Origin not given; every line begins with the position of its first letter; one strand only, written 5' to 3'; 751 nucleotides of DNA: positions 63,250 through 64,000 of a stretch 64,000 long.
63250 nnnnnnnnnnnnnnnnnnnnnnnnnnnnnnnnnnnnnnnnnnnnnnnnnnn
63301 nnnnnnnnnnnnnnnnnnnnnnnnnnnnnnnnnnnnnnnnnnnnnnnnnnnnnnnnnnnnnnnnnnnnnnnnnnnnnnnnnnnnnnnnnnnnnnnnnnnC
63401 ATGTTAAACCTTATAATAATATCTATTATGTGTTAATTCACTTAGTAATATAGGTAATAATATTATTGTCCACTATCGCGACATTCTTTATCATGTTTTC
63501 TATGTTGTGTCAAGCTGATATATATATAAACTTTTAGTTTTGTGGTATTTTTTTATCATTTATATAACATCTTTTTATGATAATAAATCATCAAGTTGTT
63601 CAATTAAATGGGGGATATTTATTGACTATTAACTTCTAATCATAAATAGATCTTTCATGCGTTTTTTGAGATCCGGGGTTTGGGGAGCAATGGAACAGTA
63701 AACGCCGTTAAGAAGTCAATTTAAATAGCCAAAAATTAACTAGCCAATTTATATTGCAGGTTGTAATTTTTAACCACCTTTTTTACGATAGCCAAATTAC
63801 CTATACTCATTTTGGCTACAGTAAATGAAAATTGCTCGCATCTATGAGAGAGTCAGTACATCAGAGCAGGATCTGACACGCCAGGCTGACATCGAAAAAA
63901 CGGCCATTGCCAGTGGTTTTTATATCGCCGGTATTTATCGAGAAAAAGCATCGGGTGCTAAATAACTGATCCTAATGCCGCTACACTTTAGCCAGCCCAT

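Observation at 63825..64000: Resolvase gene inactivated by IS630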

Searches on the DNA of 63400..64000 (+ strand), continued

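Call 35: get_annotated_region(hit=H21, flank=5000)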
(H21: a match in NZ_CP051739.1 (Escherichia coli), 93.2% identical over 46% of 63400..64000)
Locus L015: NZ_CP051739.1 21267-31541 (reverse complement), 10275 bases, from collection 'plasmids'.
description: Escherichia coli strain SCU-105 plasmid pSCU-105-1, complete sequence
organism: Escherichia coli (NCBI taxid 562)
taxonomy: Bacteria; Pseudomonadota; Gammaproteobacteria; Enterobacterales; Enterobacteriaceae; Escherichia; Escherichia coli
host: -; source: Homo sapiens,whole organism,rectal swab from healthy college student; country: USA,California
typing (MOB-suite, as given by PLSDB): conjugative; replicon IncFIA,IncFIB,IncFII,IncFII,rep_cluster_2232; relaxase MOBF; mating-pair formation MPF_F
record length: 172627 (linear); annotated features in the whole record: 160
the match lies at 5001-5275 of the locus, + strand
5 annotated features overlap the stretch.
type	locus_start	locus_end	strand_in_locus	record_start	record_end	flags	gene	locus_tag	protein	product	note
CDS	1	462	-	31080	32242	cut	-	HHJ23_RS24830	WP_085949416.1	IS3-like element IS3 family transposase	-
CDS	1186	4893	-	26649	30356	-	-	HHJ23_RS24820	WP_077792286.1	S6 family peptidase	GO:0006508 - proteolysis [Evidence IEA]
CDS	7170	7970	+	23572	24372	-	-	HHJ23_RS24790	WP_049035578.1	helix-turn-helix transcriptional regulator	GO:0006355 - regulation of DNA-templated transcription [Evidence IEA]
CDS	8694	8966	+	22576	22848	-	-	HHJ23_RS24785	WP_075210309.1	PapB/FocB family fimbrial expression transcriptional regulator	GO:0006355 - regulation of DNA-templated transcription [Evidence IEA]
CDS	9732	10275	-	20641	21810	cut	-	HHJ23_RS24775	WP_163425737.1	hypothetical protein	-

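Call 50: get_annotated_region(hit=H24, flank=100)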
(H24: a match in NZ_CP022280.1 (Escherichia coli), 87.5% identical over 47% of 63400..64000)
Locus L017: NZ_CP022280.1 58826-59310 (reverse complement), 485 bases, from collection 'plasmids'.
description: Escherichia coli strain STEC299 plasmid pSTEC299_1, complete sequence
organism: Escherichia coli (NCBI taxid 562)
taxonomy: Bacteria; Pseudomonadota; Gammaproteobacteria; Enterobacterales; Enterobacteriaceae; Escherichia; Escherichia coli
host: -; source: Marmota,fecal sample; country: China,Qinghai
typing (MOB-suite, as given by PLSDB): mobilizable; replicon IncFIA,IncFIB,IncFIC,IncFII,IncI-gamma/K1; relaxase MOBF,MOBF
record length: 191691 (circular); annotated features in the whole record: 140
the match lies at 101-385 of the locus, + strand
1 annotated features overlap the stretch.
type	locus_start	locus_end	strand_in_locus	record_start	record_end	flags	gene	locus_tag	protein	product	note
CDS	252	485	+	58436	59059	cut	-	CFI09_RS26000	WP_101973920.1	recombinase family protein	GO:0006310 - DNA recombination [Evidence IEA]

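Call 51: get_annotated_region(hit=H25, flank=100)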
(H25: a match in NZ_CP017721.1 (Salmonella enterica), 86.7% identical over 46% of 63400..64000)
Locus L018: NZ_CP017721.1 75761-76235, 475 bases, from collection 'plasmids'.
description: Salmonella enterica subsp. enterica serovar Minnesota strain CFSAN017963 plasmid pCFSAN017963_01, complete sequence
organism: Salmonella enterica (NCBI taxid 70803)
taxonomy: Bacteria; Pseudomonadota; Gammaproteobacteria; Enterobacterales; Enterobacteriaceae; Salmonella; Salmonella enterica
host: -; source: food,mango; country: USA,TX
typing (MOB-suite, as given by PLSDB): conjugative; replicon rep_cluster_2183; relaxase MOBF; mating-pair formation MPF_F
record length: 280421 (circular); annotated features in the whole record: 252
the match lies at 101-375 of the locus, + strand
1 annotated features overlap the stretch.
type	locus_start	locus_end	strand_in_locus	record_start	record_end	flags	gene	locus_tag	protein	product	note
CDS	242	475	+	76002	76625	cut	-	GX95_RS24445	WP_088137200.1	recombinase family protein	GO:0006310 - DNA recombination [Evidence IEA]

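Call 52: get_annotated_region(hit=H29, flank=100)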
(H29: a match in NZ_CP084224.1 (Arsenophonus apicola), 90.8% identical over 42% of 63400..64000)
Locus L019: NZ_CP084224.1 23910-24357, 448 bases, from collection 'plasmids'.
description: Arsenophonus apicola strain ArsBeeUS plasmid pArsBee2, complete sequence
organism: Arsenophonus apicola (NCBI taxid 2879119)
taxonomy: Bacteria; Pseudomonadota; Gammaproteobacteria; Enterobacterales; Morganellaceae; Arsenophonus; Arsenophonus apicola
host: -; source: Apis mellifera; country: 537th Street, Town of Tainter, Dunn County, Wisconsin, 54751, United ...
typing (MOB-suite, as given by PLSDB): mobilizable; relaxase MOBP
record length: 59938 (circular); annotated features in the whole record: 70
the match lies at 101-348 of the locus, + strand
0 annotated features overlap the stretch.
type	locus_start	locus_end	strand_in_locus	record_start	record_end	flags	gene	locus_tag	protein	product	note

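Call 53: get_annotated_region(hit=H18, flank=100)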
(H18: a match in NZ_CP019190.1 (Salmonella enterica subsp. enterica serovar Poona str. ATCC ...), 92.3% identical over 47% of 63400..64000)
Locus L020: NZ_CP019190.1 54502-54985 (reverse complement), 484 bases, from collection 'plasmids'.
description: Salmonella enterica subsp. enterica serovar Poona str. ATCC BAA-1673 plasmid pATCCBAA1673_01, complete sequence
organism: Salmonella enterica subsp. enterica serovar Poona str. ATCC BAA-1673 (NCBI taxid 1124962)
taxonomy: Bacteria; Pseudomonadota; Gammaproteobacteria; Enterobacterales; Enterobacteriaceae; Salmonella; Salmonella enterica; Salmonella enterica subsp. enterica serovar Poona str. ATCC BAA-1673
host: -; source: animal,iguana; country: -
typing (MOB-suite, as given by PLSDB): conjugative; replicon rep_cluster_2183; relaxase MOBF; mating-pair formation MPF_F
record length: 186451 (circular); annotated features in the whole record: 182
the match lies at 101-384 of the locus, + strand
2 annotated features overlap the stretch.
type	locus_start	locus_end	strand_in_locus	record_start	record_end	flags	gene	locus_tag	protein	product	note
CDS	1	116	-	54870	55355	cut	-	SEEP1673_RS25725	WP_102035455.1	recombinase family protein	GO:0006310 - DNA recombination [Evidence IEA]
CDS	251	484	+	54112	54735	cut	-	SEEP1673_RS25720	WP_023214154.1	recombinase family protein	GO:0006310 - DNA recombination [Evidence IEA]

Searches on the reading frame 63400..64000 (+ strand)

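Call 14: search_protein_families(library=pfam, proteins=[L002:3151-3774:+, L001:7122-7712:-], max_evalue=0.01)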
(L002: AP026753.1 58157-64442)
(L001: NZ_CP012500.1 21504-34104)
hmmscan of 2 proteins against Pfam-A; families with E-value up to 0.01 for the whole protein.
L002:3151-3774:+ (207 aa): 2 families
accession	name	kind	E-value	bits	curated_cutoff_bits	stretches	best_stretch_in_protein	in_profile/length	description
PF00239.26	Resolvase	-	8.7e-21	75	23.3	1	6-157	3-145/145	Resolvase, N terminal domain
PF02796.21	HTH_7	-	1.3e-05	25.7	23.8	1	159-199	1-43/45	Helix-turn-helix domain of resolvase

L001:7122-7712:- (196 aa): 3 families
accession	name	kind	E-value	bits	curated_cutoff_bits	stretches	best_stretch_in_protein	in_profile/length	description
PF00239.26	Resolvase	-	1.1e-38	133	23.3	1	4-144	1-144/145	Resolvase, N terminal domain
PF02796.21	HTH_7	-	3e-11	43.7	23.8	1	147-190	1-44/45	Helix-turn-helix domain of resolvase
PF13518.12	HTH_28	-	0.00015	22.2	25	1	159-188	4-33/52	Helix-turn-helix domain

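Call 36: search_solved_structures(query=L002:3151-3774:+, show_alignments=2)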
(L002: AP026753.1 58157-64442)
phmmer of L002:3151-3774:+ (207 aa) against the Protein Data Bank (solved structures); distinct sequences matched with E-value up to 0.001: 17.
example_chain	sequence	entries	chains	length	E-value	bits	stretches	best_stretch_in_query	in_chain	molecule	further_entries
2r0q_C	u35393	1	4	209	4.5e-10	42.8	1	7-161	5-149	Putative transposon Tn552 DNA-invertase bin3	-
4m6f_A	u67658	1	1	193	2.8e-08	36.9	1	7-104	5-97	DNA-invertase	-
3uj3_X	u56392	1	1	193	9.2e-08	35.3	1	7-104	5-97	DNA-invertase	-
1gdt_A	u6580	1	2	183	1.1e-07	35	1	7-185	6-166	PROTEIN (GAMMA DELTA RESOLVASE)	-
2gm4_A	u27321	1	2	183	2.1e-07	34.1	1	7-184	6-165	Transposon gamma-delta resolvase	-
1zr2_A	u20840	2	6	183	2.3e-07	33.9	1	7-184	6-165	Transposon gamma-delta resolvase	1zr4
5cy1_A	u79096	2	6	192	1.3e-06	31.5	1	7-184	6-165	Transposon Tn3 resolvase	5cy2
1ght_A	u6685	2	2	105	3.9e-06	30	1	7-77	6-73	TRANSPOSON GAMMA-DELTA RESOLVASE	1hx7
1gdr_A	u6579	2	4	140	6.7e-06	29.2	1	7-86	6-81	GAMMA DELTA-RESOLVASE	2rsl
2gm5_A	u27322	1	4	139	4.7e-05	26.4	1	7-77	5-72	Transposon gamma-delta resolvase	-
5c31_A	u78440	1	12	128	6.3e-05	26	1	7-125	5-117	Sin, putative plasmid resolvase dimer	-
5c35_A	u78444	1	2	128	6.5e-05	26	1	7-116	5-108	Recombinase Sin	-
3pkz_A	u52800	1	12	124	0.00012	25.2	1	7-108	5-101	Recombinase Sin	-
5c32_B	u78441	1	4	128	0.00012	25.1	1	7-125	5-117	Putative transposon Tn552 DNA-invertase bin3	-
5c34_B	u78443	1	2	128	0.00016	24.7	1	7-116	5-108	Putative transposon Tn552 DNA-invertase bin3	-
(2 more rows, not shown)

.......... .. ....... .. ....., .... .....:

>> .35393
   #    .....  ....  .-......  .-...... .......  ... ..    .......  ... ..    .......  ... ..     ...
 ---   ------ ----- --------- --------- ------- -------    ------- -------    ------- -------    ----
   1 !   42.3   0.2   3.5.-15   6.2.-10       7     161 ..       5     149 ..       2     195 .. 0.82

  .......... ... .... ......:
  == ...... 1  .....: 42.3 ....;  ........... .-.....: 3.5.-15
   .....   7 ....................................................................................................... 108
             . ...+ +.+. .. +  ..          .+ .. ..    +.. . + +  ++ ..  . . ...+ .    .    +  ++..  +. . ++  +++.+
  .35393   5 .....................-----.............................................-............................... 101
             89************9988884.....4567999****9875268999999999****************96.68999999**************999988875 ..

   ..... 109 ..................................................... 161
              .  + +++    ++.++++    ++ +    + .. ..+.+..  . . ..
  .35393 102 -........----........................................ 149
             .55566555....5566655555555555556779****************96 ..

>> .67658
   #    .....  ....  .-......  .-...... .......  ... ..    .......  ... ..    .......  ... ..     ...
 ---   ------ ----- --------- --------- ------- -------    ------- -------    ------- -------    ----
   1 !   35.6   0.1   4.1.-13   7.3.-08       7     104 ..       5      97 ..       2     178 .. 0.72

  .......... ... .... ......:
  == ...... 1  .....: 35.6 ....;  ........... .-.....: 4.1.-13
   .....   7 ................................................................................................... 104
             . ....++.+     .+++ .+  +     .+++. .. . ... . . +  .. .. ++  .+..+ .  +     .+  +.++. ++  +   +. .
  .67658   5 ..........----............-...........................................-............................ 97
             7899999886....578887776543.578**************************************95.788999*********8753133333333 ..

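Call 40: search_protein_families(library=pfam, proteins=[L013:8801-11785:+, L001:7873-10857:+], max_evalue=0.001)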
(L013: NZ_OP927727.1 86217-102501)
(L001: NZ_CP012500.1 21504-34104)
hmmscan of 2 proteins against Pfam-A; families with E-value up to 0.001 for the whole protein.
L013:8801-11785:+ (994 aa): 2 families
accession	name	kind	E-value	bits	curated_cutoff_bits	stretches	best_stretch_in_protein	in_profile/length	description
PF01526.23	DDE_Tnp_Tn3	-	8.8e-142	472.9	24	1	586-976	1-389/389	Tn3 transposase DDE domain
PF13700.11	DUF4158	-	1.2e-48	165.6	27.4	1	5-172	1-164/165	Domain of unknown function (DUF4158)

L001:7873-10857:+ (994 aa): 2 families
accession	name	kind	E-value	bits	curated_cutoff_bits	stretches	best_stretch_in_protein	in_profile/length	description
PF01526.23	DDE_Tnp_Tn3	-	3.9e-146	487.2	24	1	579-966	1-389/389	Tn3 transposase DDE domain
PF13700.11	DUF4158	-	9.1e-44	149.7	27.4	1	6-169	1-165/165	Domain of unknown function (DUF4158)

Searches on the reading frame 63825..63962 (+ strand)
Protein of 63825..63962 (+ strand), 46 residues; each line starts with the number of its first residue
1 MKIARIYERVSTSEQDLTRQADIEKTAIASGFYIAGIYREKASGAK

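Call 14: search_protein_families(library=pfam, proteins=[window:63825-63962:+], max_evalue=0.01)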
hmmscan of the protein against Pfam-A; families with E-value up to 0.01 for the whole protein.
seq(46 aa): 1 family
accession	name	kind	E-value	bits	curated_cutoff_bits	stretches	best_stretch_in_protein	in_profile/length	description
PF00239.26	Resolvase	-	7.8e-05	23.2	23.3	1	6-46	3-46/145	Resolvase, N terminal domain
